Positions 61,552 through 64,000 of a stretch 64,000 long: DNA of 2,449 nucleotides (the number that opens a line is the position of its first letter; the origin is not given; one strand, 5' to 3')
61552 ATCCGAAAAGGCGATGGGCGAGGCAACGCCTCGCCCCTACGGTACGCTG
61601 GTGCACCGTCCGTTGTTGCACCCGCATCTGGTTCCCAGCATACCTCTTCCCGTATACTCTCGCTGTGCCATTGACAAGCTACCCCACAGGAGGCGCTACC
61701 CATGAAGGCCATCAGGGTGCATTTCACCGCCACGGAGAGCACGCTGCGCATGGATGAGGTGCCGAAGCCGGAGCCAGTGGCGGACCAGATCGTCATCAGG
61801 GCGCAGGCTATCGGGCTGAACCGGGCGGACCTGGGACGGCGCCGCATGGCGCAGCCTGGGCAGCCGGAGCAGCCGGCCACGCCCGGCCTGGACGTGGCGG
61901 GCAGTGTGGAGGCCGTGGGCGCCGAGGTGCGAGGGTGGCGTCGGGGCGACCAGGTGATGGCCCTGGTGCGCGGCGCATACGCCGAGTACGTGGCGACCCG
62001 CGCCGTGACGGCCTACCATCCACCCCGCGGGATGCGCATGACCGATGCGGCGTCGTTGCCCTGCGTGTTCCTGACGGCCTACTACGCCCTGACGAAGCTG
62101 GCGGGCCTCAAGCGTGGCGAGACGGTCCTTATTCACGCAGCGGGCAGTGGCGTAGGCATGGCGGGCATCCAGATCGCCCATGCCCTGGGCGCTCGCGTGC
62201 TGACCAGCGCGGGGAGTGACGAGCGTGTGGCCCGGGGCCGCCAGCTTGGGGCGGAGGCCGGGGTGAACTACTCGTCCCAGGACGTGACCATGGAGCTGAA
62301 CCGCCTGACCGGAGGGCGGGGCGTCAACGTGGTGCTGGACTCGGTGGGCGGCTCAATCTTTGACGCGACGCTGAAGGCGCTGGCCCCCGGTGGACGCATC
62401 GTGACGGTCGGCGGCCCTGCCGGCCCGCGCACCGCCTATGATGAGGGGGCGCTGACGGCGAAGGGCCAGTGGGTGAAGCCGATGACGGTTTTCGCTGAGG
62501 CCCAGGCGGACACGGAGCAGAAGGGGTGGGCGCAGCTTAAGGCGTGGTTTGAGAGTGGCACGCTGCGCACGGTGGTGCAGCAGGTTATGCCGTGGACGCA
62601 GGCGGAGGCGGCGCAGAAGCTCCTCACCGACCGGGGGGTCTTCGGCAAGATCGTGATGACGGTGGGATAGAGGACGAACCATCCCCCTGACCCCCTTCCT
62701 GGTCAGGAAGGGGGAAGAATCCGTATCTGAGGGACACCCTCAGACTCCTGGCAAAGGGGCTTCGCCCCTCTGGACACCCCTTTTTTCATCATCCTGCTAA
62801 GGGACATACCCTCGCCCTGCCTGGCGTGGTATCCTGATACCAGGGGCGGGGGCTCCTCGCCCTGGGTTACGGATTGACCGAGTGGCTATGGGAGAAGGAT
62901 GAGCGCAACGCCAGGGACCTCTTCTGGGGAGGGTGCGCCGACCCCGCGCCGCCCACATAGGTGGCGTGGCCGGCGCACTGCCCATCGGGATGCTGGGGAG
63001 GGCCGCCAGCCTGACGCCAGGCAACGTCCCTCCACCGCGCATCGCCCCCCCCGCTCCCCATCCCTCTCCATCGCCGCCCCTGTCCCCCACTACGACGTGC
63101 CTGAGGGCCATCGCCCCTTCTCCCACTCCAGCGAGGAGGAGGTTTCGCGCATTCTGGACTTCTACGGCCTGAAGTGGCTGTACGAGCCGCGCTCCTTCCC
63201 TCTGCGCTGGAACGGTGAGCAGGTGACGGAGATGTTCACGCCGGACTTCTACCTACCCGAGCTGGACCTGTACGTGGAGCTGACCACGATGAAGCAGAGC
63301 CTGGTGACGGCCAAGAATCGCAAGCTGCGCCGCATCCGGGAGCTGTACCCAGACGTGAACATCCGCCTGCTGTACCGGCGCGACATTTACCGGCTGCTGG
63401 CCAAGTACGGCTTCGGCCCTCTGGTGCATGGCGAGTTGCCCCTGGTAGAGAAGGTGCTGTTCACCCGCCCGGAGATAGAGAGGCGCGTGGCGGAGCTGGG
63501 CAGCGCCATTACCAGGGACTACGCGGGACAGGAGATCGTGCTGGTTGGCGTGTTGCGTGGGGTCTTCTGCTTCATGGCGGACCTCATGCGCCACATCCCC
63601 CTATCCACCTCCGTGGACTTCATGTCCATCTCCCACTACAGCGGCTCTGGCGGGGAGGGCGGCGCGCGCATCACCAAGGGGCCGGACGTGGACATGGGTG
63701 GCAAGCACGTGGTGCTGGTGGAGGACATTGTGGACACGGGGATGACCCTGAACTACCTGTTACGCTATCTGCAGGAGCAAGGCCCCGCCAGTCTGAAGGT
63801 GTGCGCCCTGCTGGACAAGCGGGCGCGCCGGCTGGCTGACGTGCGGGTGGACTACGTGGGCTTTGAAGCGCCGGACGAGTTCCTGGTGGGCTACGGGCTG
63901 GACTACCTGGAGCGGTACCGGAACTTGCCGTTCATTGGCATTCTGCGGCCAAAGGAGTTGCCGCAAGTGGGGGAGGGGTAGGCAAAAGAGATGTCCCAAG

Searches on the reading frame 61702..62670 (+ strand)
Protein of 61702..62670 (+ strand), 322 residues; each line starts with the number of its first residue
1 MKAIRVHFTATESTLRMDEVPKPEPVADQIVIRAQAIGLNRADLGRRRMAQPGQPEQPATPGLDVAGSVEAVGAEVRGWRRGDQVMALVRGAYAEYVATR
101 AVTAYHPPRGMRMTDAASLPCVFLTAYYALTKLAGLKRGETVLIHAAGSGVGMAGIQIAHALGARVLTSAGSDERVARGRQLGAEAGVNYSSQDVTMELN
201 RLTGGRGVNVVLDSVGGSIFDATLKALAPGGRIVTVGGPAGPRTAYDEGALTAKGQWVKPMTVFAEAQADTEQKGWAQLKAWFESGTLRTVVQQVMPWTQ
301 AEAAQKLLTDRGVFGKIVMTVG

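Call 64: search_protein_families(library=pfam, proteins=[window:61702-62670:+], max_evalue=0.000001)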
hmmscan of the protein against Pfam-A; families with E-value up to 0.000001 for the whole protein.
window:61702-62670:+ (322 aa): 3 families
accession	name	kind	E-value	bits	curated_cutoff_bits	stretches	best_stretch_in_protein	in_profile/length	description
PF00107.32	ADH_zinc_N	-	1.5e-26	93.3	31.8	1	150-264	1-115/129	Zinc-binding dehydrogenase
PF13602.12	ADH_zinc_N_2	-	4.5e-24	86.3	27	1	182-318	1-133/134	Zinc-binding dehydrogenase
PF08240.17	ADH_N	-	1.9e-12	47.7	23.5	1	28-102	3-97/104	Alcohol dehydrogenase GroES-like domain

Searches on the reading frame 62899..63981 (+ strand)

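Call 64: search_protein_families(library=pfam, proteins=[window:62899-63981:+], max_evalue=0.000001)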
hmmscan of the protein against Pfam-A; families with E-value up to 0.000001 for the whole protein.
window:62899-63981:+ (360 aa): 1 family
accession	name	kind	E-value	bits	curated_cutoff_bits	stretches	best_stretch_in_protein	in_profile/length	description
PF00156.33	Pribosyltran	-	4.9e-26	91.4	26.3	1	189-336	7-157/158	Phosphoribosyl transferase domain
